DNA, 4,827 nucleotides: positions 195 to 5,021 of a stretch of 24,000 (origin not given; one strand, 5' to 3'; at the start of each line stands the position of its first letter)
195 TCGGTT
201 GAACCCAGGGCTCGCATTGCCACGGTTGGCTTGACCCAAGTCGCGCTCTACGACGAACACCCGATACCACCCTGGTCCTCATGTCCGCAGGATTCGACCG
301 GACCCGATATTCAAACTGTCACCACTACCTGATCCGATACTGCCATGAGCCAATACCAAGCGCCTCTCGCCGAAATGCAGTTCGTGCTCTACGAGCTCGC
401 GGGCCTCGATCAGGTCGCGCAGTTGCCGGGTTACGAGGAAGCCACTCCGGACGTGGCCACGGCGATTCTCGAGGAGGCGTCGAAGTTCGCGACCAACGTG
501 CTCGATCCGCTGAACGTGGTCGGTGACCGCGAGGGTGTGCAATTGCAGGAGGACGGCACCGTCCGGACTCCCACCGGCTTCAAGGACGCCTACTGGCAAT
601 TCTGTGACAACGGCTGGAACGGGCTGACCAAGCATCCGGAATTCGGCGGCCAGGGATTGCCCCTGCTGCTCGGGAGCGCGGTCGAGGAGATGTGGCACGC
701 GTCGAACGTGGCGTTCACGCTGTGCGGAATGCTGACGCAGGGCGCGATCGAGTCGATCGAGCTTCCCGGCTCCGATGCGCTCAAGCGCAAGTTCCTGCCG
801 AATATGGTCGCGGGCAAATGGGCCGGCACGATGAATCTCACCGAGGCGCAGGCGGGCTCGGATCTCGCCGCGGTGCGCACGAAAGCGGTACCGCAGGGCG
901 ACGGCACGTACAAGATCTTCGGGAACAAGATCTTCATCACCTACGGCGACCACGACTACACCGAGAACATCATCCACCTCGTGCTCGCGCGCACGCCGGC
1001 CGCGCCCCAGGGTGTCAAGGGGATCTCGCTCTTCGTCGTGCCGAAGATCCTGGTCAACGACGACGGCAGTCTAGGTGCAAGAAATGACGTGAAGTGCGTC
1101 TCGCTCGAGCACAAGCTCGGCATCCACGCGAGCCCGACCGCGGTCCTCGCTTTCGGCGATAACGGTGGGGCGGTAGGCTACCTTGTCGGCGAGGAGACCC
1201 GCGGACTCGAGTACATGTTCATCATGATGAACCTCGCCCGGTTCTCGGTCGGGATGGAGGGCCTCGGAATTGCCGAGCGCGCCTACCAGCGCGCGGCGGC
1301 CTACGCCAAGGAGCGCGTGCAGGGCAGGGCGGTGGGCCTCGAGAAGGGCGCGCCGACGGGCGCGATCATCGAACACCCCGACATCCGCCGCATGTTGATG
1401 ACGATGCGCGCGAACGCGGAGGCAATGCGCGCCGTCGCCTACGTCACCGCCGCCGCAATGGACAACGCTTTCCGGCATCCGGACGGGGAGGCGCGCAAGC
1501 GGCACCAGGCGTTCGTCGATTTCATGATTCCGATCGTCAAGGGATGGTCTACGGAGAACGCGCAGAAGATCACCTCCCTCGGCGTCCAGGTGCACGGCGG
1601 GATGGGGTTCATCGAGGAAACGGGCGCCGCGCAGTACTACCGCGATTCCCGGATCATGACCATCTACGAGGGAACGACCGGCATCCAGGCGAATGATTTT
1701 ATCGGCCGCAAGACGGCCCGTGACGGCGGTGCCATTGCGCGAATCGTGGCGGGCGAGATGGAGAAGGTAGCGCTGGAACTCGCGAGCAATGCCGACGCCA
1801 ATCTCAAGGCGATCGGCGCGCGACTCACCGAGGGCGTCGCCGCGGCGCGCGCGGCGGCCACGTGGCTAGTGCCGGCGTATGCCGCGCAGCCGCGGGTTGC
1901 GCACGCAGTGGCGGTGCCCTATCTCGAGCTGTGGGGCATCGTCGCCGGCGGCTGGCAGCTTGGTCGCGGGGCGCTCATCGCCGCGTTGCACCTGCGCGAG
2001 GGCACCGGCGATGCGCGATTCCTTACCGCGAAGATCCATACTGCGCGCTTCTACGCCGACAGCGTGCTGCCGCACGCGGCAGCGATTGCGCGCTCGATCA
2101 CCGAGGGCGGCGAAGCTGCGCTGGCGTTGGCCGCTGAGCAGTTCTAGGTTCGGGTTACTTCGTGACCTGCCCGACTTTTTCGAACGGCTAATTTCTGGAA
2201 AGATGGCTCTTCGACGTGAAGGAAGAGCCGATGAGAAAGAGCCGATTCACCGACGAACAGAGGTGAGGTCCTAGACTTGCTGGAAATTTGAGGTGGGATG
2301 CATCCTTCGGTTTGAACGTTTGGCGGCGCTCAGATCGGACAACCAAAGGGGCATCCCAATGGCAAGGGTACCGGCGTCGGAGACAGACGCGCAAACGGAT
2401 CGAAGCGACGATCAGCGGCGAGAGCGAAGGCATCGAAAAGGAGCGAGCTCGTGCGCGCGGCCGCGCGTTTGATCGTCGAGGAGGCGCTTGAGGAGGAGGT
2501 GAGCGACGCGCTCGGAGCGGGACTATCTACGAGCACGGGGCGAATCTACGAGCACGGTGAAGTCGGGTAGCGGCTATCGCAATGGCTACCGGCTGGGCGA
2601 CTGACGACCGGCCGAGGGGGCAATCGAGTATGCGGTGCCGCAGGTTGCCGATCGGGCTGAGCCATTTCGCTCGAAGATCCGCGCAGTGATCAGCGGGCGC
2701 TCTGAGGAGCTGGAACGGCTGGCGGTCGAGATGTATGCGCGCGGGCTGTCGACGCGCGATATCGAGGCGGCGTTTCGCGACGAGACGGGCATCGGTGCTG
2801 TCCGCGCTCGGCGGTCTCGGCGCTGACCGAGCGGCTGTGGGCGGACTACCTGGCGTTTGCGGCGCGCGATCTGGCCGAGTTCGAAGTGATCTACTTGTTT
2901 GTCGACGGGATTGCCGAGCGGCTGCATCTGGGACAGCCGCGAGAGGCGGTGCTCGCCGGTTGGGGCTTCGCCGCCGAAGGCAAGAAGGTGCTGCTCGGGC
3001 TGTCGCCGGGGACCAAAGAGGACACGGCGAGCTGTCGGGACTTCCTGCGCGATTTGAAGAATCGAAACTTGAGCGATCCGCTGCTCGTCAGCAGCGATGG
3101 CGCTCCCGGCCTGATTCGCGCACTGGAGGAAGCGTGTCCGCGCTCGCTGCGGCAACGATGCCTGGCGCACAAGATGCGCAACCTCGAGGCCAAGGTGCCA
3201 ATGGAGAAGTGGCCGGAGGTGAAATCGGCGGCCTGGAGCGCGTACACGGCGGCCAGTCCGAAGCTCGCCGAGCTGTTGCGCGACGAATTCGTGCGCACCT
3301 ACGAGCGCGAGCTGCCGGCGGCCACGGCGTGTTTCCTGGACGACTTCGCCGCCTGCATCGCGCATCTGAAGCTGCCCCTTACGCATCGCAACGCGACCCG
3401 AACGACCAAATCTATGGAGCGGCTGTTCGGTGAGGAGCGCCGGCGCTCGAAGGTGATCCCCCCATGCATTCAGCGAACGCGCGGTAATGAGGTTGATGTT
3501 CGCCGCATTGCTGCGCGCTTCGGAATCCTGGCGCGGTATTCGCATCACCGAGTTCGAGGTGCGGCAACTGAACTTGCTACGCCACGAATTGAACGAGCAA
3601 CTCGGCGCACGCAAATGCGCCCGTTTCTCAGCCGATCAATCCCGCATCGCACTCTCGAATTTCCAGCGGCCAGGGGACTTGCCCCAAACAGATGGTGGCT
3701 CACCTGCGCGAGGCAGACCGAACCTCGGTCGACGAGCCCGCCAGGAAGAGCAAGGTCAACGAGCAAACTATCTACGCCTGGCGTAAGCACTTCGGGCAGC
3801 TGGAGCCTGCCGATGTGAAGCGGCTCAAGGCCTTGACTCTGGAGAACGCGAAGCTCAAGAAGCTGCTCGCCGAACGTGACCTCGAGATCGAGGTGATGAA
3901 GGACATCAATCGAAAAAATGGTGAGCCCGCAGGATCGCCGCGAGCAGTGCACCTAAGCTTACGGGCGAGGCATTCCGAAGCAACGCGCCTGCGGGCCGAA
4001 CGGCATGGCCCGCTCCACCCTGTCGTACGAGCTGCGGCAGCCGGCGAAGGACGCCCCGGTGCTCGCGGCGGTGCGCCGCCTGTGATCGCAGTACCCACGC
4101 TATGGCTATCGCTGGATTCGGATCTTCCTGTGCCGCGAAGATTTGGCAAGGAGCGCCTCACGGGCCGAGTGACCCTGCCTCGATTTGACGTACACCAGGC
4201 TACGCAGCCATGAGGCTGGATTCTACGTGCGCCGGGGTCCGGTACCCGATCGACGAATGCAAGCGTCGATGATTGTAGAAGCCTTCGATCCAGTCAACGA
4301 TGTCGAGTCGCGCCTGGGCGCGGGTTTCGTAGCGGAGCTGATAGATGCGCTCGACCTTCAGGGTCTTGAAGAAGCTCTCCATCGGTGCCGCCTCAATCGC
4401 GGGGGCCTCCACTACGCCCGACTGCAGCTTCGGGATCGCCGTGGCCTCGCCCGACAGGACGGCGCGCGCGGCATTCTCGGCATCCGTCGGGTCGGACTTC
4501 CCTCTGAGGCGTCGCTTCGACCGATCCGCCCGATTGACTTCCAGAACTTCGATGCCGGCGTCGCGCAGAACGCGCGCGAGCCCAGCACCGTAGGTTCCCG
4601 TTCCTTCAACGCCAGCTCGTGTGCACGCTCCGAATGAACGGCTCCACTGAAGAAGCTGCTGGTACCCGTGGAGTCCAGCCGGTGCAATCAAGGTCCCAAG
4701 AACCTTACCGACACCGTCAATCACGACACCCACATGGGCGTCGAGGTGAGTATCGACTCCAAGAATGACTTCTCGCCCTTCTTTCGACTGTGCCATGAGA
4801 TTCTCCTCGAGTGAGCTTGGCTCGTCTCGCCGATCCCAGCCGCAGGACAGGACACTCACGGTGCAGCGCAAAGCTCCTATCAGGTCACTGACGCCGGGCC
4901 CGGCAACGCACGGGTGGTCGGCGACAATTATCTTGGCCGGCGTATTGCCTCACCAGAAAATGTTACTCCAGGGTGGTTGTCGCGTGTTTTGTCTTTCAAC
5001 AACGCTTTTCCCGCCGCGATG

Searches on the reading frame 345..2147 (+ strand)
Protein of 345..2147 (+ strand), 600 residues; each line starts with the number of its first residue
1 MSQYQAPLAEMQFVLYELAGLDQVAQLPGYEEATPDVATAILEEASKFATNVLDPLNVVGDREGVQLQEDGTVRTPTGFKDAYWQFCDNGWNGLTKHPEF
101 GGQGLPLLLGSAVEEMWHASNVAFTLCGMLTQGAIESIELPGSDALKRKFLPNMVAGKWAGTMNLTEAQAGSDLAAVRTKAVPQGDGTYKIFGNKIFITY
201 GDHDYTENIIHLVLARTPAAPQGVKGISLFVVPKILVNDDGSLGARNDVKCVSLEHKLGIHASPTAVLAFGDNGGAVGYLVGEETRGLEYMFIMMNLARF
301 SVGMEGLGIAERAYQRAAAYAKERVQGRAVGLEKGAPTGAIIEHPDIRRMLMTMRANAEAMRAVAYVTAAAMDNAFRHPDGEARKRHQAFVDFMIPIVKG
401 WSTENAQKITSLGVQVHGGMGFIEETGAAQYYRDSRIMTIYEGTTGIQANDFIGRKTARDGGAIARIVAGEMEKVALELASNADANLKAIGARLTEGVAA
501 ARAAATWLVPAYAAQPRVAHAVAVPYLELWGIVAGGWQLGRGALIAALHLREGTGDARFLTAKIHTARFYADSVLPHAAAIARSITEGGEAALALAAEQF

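Call 16: search_protein_families(library=pfam, proteins=[window:345-2147:+], max_evalue=0.001)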
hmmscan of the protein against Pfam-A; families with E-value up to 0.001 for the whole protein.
window:345-2147:+ (600 aa): 6 families
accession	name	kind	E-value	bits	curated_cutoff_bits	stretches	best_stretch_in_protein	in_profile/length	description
PF12806.12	Acyl-CoA_dh_C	-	9.8e-27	94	30.3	1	473-595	6-123/124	Acetyl-CoA dehydrogenase C-terminal like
PF00441.29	Acyl-CoA_dh_1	-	1.8e-26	93.5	22.4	1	286-451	2-144/150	Acyl-CoA dehydrogenase, C-terminal domain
PF02770.24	Acyl-CoA_dh_M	-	1.1e-10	41.9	33.3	1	163-270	2-94/97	Acyl-CoA dehydrogenase, middle domain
PF02771.21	Acyl-CoA_dh_N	-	8.5e-09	36.2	22.9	1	40-158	6-113/113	Acyl-CoA dehydrogenase, N-terminal domain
PF22924.1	ACOX_C_alpha1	-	5.9e-07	29.9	27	1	294-445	3-157/169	Acyl-CoA oxidase, C-alpha1 domain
PF08028.16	Acyl-CoA_dh_2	-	3.4e-05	24.6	22.7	1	303-444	4-132/134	Acyl-CoA dehydrogenase, C-terminal domain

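Call 26: find_encoding_contigs(protein=window:345-2147:+, flank=10000, max_places=3)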
Protein window:345-2147:+ (600 aa): no gene with exactly this product is on record in the collection.

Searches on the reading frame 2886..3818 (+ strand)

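Call 16: search_protein_families(library=pfam, proteins=[window:2886-3818:+], max_evalue=0.001)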
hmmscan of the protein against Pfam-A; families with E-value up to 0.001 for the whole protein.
window:2886-3818:+ (310 aa): 1 family
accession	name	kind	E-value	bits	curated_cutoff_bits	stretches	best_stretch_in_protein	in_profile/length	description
PF00872.24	Transposase_mut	-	5e-29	101.8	21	1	3-191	162-352/379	Transposase, Mutator family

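Call 65: search_protein_families(library=ncbifam, proteins=[window:2886-3818:+], max_evalue=0.001)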
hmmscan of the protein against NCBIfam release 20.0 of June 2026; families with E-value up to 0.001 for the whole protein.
window:2886-3818:+ (310 aa): 3 families
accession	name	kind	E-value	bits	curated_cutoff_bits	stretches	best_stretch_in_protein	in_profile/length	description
NF033543.2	transpos_IS256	equivalog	3.3e-43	148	150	1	3-191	123-317/338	IS256 family transposase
NF041731.2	transpos_ISH6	equivalog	1.9e-06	26.9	240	1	3-107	175-273/414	ISH6 family transposase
NF033544.1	transpos_IS1249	exception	4.5e-06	26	300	1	42-104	124-181/382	IS1249 family transposase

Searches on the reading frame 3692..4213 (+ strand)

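Call 16: search_protein_families(library=pfam, proteins=[window:3692-4213:+], max_evalue=0.001)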
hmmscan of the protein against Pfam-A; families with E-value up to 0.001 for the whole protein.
window:3692-4213:+ (173 aa): 1 family
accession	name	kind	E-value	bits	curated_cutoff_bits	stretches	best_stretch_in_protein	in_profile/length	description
PF01527.26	HTH_Tnp_1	-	1.7e-08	35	24.1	1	10-60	23-75/75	Transposase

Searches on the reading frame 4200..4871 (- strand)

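Call 16: search_protein_families(library=pfam, proteins=[window:4200-4871:-], max_evalue=0.001)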
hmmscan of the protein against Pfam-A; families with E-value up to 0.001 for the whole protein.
window:4200-4871:- (223 aa): 3 families
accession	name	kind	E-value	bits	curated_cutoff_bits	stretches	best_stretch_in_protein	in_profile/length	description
PF01548.23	DEDD_Tnp_IS110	-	9.2e-15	55.2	29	1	37-146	1-115/155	Transposase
PF13333.12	rve_2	-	6.2e-11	42.7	22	1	165-214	1-49/56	Integrase core domain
PF13683.12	rve_3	-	5.1e-10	39.4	26.5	1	164-213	19-67/67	Integrase core domain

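Call 65: search_protein_families(library=ncbifam, proteins=[window:4200-4871:-], max_evalue=0.001)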
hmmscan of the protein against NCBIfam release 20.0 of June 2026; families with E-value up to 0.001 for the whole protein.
window:4200-4871:- (223 aa): 4 families
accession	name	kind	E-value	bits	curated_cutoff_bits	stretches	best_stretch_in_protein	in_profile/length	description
NF033516.0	transpos_IS3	equivalog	1.7e-18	67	160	1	162-217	315-369/369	IS3 family transposase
NF033542.1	transpos_IS110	equivalog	2.4e-14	53.2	140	1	37-144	2-111/343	IS110 family RNA-guided transposase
NF033577.2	transpos_IS481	equivalog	3e-07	30.2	224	1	164-215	232-282/284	IS481 family transposase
NF051857.1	transpos_IS110_2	equivalog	0.00077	18.6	180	1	69-132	43-106/393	IS110 family transposase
